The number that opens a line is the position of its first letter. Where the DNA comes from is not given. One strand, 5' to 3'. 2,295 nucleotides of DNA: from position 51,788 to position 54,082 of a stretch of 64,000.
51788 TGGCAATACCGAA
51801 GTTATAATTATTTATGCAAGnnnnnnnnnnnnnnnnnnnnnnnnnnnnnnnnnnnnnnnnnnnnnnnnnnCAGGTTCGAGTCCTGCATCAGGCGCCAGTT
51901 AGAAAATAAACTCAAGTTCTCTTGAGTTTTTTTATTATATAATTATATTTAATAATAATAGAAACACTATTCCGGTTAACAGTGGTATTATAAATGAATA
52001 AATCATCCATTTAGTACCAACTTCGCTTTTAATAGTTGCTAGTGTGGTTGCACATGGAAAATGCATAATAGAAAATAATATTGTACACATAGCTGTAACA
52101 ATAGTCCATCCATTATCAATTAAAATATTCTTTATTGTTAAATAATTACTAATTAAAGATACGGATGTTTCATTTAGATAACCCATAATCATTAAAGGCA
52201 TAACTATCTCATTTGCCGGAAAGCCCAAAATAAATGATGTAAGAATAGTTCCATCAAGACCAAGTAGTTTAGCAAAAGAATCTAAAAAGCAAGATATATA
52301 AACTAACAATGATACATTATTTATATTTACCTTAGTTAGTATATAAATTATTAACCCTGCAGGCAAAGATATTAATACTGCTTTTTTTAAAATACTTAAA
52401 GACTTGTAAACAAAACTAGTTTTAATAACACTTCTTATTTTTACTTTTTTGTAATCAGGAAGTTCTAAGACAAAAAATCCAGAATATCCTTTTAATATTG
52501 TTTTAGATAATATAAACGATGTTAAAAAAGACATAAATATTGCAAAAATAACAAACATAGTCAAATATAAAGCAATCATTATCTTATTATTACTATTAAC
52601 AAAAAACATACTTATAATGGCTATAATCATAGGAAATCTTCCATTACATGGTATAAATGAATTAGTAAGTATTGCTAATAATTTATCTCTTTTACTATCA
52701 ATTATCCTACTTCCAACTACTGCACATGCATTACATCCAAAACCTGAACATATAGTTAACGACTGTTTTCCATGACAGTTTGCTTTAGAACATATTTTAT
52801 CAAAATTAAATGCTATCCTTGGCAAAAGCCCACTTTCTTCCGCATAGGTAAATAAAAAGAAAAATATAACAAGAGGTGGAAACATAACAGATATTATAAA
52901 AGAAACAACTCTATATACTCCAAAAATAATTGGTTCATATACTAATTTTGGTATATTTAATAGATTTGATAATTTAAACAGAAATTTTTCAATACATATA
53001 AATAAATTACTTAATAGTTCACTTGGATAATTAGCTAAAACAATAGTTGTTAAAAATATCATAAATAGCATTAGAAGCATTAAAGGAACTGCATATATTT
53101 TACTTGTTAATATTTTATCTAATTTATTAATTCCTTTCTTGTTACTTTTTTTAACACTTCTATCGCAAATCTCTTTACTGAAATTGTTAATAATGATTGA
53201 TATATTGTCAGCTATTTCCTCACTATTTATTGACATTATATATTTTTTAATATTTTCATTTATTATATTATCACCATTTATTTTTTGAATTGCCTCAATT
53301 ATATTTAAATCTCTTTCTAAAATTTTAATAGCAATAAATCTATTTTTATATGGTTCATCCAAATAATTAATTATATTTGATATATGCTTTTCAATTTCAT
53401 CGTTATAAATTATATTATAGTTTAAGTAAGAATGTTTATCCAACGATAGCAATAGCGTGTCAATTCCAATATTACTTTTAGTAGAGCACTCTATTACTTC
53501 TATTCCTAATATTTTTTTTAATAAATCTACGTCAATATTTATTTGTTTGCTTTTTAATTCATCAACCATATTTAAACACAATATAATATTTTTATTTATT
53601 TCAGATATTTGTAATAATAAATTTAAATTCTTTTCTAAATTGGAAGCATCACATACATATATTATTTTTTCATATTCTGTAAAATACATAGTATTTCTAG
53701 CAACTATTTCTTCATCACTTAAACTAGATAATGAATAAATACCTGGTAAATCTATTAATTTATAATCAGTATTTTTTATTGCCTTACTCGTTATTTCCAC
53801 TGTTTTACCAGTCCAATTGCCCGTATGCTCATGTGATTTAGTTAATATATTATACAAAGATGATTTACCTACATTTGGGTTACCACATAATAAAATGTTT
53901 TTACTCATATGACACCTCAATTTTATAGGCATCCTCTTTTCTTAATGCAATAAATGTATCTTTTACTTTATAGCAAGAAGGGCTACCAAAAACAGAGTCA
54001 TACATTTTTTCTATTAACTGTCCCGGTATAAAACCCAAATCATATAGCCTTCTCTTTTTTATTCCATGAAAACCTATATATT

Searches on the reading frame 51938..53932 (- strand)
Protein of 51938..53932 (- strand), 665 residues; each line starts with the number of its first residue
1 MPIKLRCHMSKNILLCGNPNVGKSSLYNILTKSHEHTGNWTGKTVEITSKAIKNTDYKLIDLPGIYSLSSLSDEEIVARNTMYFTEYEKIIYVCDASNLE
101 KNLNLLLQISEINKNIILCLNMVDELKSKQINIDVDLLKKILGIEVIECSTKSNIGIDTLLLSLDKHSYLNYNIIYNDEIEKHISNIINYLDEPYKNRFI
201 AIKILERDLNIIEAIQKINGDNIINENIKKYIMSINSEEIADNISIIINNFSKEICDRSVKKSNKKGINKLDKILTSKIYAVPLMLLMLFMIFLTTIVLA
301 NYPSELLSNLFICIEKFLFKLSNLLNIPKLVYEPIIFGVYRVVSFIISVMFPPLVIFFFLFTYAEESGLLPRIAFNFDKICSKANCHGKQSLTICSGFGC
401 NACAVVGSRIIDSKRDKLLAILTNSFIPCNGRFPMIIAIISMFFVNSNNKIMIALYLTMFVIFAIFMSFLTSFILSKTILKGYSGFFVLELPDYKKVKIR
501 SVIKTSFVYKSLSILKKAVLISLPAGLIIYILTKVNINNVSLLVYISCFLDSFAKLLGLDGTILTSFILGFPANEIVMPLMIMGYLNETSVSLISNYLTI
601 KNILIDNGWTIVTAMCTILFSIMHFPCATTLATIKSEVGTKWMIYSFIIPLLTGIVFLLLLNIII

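Call 49: search_protein_families(library=pfam, proteins=[window:51938-53932:-], max_evalue=0.0001)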
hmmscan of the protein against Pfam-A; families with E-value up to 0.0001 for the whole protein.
window:51938-53932:- (665 aa): 6 families
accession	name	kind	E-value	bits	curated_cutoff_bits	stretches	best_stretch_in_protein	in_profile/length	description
PF02421.24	FeoB_N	-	5.3e-51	172.7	27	1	12-161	2-153/156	Ferrous iron transport protein B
PF07670.19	Gate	-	9.3e-23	81.1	29.6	2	349-441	3-102/104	Nucleoside recognition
PF01926.29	MMR_HSR1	-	2.3e-17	63.6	21.9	1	13-121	2-112/113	50S ribosome-binding GTPase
PF07664.17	FeoB_C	-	9.8e-10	38.5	26.6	1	459-506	3-51/54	Ferrous iron transport protein B C terminus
PF17910.6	FeoB_Cyto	-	7.7e-08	33.1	23.4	1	176-261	1-90/90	FeoB cytosolic helical domain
PF09439.16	SRPRB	-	4.5e-06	26.6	25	1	10-104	3-90/178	Signal recognition particle receptor beta subunit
